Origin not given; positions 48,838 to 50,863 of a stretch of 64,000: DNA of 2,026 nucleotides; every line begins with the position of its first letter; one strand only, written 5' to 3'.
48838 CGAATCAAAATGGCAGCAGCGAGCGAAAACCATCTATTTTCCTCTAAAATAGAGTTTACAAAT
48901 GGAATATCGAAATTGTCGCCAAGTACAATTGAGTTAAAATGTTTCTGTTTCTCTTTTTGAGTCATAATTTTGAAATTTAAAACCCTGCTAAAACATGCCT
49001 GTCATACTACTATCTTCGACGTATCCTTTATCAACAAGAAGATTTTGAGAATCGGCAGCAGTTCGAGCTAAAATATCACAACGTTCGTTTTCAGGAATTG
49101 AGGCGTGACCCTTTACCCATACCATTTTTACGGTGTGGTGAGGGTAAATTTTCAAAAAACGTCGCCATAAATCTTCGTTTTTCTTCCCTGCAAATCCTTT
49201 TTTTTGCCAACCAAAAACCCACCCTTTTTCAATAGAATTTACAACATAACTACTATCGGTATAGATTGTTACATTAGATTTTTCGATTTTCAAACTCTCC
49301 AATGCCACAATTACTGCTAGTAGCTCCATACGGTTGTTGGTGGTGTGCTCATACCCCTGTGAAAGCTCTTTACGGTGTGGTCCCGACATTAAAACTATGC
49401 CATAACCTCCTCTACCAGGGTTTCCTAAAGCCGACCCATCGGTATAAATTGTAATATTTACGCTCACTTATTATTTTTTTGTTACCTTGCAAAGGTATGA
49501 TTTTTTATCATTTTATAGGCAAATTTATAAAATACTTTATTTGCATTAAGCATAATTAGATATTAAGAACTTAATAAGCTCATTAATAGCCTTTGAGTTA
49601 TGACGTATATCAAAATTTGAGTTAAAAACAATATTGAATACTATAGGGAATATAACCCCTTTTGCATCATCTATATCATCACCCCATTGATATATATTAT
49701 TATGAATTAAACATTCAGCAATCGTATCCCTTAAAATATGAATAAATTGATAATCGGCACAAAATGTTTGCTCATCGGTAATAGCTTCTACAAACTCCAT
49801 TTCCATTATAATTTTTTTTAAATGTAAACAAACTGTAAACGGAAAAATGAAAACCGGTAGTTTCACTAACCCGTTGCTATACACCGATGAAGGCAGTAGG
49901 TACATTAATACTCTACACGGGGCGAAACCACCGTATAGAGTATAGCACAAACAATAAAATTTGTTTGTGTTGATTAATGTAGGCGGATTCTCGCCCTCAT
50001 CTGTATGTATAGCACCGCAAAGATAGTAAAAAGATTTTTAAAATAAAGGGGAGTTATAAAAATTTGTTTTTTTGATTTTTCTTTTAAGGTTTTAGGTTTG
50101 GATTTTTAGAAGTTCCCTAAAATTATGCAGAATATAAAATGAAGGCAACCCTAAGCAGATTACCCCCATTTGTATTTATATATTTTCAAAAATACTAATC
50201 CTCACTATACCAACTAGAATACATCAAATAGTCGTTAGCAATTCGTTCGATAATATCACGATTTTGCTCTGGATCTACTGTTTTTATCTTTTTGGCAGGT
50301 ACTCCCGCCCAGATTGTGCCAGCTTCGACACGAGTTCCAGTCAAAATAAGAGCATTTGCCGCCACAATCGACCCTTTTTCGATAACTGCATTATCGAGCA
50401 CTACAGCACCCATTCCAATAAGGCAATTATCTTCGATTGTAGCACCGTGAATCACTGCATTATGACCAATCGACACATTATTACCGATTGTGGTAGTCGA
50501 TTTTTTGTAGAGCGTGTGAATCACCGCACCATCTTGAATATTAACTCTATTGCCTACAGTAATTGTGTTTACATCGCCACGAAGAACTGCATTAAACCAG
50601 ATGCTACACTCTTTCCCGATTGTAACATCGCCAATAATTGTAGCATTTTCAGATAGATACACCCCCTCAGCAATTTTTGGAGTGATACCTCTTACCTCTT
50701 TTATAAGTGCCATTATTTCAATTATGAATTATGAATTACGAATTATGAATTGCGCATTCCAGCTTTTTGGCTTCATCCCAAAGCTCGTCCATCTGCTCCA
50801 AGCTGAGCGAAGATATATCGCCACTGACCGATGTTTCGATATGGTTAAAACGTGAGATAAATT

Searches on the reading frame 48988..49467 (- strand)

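Call 9: search_protein_families(library=pfam, proteins=[window:48988-49467:-], max_evalue=0.01)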
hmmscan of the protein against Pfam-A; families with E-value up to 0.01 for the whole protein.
window:48988-49467:- (159 aa): 1 family
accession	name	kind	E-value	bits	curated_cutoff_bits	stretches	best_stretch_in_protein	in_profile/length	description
PF00075.30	RNase_H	-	1.7e-40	138.9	25.8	1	5-138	4-140/141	RNase H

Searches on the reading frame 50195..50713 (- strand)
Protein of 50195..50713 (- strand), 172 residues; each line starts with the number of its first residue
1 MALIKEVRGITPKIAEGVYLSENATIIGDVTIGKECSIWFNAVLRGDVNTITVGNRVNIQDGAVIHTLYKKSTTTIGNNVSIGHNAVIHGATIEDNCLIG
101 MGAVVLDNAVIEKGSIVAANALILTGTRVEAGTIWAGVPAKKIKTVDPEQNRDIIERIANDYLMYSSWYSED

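Call 9: search_protein_families(library=pfam, proteins=[window:50195-50713:-], max_evalue=0.01)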
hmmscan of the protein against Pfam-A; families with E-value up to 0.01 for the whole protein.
window:50195-50713:- (172 aa): 5 families
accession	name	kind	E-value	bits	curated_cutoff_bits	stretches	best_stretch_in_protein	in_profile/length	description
PF00132.30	Hexapep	-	3.4e-23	80.8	27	3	74-105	2-34/36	Bacterial transferase hexapeptide (six repeats)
PF25084.1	LbH_EIF2B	-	1.6e-13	51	54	2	16-114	8-102/105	EIF2B subunit epsilon LbH domain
PF14602.12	Hexapep_2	-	1.4e-07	31.5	27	1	74-105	2-32/34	Hexapeptide repeat of succinyl-transferase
PF21711.3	DCTN5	-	2.1e-05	24.7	40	1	35-154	39-164/182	Dynactin subunit 5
PF24894.1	Hexapep_GlmU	-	0.0032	18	23.3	0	73-123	34-83/104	GlmU-like, C-terminal hexapeptide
